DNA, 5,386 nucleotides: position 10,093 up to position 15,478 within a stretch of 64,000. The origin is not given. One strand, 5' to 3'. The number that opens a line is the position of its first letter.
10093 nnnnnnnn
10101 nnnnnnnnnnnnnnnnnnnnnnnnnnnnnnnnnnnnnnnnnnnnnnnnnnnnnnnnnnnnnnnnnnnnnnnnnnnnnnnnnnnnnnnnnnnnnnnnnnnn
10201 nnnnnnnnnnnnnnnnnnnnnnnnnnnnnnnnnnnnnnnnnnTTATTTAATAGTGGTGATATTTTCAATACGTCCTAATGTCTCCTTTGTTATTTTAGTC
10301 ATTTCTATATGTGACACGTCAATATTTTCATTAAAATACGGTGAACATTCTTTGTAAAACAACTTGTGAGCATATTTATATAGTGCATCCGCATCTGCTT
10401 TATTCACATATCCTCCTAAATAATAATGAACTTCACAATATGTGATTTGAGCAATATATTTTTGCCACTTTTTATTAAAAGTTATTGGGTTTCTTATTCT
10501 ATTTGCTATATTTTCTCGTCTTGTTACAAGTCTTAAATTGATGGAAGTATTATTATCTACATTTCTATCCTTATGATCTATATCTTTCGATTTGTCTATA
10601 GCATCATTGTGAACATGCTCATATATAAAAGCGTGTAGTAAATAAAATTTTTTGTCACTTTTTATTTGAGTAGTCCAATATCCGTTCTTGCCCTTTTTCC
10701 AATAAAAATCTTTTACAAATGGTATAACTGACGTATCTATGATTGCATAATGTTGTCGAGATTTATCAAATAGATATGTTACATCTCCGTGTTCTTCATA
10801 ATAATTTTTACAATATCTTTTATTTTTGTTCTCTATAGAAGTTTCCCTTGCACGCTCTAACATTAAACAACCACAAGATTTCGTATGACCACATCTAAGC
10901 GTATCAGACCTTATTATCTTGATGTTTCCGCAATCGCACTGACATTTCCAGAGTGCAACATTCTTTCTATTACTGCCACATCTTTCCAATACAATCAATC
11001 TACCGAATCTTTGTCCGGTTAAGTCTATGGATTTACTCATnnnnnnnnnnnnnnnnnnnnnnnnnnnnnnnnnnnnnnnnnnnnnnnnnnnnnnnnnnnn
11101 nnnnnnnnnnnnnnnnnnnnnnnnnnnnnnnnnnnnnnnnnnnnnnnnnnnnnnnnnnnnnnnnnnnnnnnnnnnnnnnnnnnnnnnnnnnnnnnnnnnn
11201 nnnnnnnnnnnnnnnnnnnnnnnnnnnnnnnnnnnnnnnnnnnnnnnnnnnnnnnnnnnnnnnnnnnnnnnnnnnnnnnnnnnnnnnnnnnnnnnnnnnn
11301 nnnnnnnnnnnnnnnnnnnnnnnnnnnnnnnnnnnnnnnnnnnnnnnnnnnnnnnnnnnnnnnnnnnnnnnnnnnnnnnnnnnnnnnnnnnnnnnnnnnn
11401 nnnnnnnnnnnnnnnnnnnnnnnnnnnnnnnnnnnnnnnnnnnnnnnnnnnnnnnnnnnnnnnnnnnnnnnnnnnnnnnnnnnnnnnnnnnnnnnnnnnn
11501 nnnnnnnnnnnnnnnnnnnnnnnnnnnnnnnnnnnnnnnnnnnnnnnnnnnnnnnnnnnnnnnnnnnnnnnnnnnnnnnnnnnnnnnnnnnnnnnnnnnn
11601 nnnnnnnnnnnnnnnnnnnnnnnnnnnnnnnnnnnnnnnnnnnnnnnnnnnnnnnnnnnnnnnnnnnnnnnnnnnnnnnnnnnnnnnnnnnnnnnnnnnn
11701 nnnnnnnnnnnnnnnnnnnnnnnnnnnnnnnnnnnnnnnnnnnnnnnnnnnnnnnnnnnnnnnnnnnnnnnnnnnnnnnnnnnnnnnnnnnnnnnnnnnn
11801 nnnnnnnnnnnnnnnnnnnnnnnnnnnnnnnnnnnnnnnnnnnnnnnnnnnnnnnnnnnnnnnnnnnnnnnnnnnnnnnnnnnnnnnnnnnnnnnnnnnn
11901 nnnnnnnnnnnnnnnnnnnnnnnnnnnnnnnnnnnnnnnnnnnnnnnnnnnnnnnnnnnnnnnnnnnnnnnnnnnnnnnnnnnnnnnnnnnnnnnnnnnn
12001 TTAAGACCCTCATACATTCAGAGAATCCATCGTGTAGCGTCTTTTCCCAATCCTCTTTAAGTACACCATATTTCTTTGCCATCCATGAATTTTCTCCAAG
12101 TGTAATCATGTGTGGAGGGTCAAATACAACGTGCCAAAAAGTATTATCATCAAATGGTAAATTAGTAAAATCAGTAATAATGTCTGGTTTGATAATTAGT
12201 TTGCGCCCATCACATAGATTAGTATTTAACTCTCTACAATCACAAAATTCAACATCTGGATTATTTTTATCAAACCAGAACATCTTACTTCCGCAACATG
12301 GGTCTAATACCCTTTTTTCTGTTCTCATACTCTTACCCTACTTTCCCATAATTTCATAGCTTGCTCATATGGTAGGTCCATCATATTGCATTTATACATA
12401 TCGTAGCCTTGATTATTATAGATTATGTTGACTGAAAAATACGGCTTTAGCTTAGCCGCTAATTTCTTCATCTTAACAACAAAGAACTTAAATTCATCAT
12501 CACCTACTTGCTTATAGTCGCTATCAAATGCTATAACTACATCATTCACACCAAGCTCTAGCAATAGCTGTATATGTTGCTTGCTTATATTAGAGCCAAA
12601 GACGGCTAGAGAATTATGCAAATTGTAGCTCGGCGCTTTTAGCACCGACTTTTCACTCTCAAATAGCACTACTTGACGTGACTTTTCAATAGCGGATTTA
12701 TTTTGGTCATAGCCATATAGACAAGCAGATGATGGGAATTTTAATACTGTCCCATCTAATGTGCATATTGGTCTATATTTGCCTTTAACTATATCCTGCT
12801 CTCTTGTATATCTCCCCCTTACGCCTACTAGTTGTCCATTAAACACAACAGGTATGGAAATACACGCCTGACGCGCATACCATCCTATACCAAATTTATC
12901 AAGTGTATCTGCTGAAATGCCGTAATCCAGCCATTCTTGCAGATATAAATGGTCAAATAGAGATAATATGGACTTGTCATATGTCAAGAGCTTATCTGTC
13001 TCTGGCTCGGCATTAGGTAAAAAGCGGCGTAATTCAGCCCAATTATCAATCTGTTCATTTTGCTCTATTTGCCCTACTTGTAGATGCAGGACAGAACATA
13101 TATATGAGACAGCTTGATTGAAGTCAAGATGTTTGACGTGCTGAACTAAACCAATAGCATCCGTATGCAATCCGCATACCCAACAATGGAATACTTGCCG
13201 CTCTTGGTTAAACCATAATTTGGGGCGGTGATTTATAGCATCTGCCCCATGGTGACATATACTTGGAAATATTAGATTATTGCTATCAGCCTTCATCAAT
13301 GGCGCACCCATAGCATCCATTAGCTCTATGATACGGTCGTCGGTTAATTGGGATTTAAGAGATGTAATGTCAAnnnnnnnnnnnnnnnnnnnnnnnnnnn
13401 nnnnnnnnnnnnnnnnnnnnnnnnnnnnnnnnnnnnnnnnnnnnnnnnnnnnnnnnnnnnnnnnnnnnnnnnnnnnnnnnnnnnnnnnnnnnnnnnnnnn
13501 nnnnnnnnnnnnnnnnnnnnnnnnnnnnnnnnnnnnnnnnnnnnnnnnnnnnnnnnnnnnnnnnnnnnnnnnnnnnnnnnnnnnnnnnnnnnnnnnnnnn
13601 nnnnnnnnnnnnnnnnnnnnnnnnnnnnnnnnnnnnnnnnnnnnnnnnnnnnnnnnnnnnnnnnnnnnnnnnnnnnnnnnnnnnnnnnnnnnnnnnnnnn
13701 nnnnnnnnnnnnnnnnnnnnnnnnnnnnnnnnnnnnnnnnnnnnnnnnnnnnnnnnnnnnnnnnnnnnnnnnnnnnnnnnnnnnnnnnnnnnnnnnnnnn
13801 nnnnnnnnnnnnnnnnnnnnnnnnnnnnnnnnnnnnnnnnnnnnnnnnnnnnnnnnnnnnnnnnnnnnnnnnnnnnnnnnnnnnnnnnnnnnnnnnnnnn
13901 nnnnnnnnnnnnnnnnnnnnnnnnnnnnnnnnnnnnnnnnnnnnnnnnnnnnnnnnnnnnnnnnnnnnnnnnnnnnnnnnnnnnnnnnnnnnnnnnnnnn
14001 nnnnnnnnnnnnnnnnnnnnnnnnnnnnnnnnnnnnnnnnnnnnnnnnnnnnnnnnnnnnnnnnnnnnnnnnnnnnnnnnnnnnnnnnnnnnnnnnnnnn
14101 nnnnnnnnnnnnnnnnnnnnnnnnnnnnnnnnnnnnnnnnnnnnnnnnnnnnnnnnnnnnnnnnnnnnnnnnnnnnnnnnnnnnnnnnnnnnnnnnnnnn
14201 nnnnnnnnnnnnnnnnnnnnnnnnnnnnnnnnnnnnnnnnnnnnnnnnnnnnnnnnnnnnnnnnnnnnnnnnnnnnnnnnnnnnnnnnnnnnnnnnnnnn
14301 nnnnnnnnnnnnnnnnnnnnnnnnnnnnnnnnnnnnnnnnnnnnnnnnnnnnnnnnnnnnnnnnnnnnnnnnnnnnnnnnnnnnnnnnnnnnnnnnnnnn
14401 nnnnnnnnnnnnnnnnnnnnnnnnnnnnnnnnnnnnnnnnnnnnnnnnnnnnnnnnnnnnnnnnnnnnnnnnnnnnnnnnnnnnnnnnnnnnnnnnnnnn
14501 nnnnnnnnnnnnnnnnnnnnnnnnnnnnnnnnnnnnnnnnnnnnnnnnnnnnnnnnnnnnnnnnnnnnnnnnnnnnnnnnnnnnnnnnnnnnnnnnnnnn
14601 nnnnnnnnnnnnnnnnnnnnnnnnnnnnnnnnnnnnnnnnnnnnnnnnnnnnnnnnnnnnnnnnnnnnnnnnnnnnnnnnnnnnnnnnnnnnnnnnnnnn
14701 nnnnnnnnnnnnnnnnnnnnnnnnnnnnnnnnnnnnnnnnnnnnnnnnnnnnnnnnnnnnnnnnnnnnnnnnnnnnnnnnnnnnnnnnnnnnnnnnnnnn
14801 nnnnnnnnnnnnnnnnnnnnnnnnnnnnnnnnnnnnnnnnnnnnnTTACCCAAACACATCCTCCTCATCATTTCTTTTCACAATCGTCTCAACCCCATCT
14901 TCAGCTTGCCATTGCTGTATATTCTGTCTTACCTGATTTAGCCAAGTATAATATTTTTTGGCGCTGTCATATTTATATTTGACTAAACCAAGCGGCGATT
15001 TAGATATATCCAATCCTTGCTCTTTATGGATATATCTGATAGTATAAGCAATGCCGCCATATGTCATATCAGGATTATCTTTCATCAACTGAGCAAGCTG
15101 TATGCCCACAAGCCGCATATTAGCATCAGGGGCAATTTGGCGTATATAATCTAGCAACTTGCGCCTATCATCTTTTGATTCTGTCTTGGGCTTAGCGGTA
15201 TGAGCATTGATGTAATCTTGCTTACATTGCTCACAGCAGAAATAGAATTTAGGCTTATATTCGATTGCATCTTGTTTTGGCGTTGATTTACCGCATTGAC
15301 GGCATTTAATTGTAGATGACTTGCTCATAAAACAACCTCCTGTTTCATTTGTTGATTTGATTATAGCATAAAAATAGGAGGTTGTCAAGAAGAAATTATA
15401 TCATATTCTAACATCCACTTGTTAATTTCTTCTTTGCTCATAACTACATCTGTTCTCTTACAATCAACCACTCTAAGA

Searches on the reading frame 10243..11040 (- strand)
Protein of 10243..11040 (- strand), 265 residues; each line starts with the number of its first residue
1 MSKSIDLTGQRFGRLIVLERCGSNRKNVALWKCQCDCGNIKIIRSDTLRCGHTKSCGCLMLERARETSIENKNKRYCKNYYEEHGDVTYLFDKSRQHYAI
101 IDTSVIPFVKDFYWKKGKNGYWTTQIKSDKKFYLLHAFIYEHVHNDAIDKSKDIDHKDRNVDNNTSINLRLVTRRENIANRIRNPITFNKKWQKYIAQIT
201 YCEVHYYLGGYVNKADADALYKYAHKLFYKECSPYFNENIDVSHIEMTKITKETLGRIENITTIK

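Call 11: search_protein_families(library=phrogs, proteins=[window:10243-11040:-])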
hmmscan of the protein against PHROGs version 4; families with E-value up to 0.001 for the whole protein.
window:10243-11040:- (265 aa): 11 families
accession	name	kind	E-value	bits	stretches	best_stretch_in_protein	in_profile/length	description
phrog_374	-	DNA, RNA and nucleotide metabolism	1.1e-30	108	1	1-239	191-418/617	HNH endonuclease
phrog_99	-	DNA, RNA and nucleotide metabolism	7.6e-23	82.8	1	75-246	115-277/383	HNH endonuclease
phrog_59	-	DNA, RNA and nucleotide metabolism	5.3e-09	36.9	1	115-257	171-312/423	HNH endonuclease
phrog_4578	-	DNA, RNA and nucleotide metabolism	9.6e-09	36.2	1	142-230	20-116/130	HNH endonuclease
phrog_959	-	DNA, RNA and nucleotide metabolism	5.8e-07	30.3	1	116-185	40-110/138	HNH endonuclease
phrog_15471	-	DNA, RNA and nucleotide metabolism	1.4e-06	29.3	1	113-178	10-77/183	HNH endonuclease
phrog_3593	-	DNA, RNA and nucleotide metabolism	1.5e-06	29.1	1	112-222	72-190/210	HNH endonuclease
phrog_826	-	DNA, RNA and nucleotide metabolism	5.4e-06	27.2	1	116-183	90-160/281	HNH endonuclease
phrog_22195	-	unknown function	9e-06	26.5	1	6-72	9-71/148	-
phrog_1891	-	DNA, RNA and nucleotide metabolism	5.7e-05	23.7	1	118-199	149-230/255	HNH endonuclease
phrog_1492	-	DNA, RNA and nucleotide metabolism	0.00072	19.8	1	117-184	94-162/414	HNH endonuclease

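Call 49: search_protein_families(library=pfam, max_evalue=0.01, proteins=[window:10243-11040:-])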
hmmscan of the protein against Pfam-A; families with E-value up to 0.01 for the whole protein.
window:10243-11040:- (265 aa): 1 family
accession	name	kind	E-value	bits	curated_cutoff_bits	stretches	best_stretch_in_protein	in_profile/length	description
PF13392.12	HNH_3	-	5.7e-08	32.7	24.8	1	133-177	1-44/46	HNH endonuclease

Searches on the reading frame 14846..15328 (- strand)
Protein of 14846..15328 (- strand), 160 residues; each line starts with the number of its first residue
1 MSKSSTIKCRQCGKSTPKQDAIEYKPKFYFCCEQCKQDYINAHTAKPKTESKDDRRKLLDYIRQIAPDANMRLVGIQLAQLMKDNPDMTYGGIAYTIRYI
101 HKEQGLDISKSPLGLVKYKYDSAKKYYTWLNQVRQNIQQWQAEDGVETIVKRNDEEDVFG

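Call 11: search_protein_families(library=phrogs, proteins=[window:14846-15328:-])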
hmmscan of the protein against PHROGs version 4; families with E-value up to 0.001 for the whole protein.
window:14846-15328:- (160 aa): 1 family
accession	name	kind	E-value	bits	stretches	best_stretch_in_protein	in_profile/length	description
phrog_4680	-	unknown function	3.2e-15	57.5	1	6-151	4-144/164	-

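Call 49: search_protein_families(library=pfam, max_evalue=0.01, proteins=[window:14849-15328:-])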
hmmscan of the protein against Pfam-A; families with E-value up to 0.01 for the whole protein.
seq(160 aa): 0 families
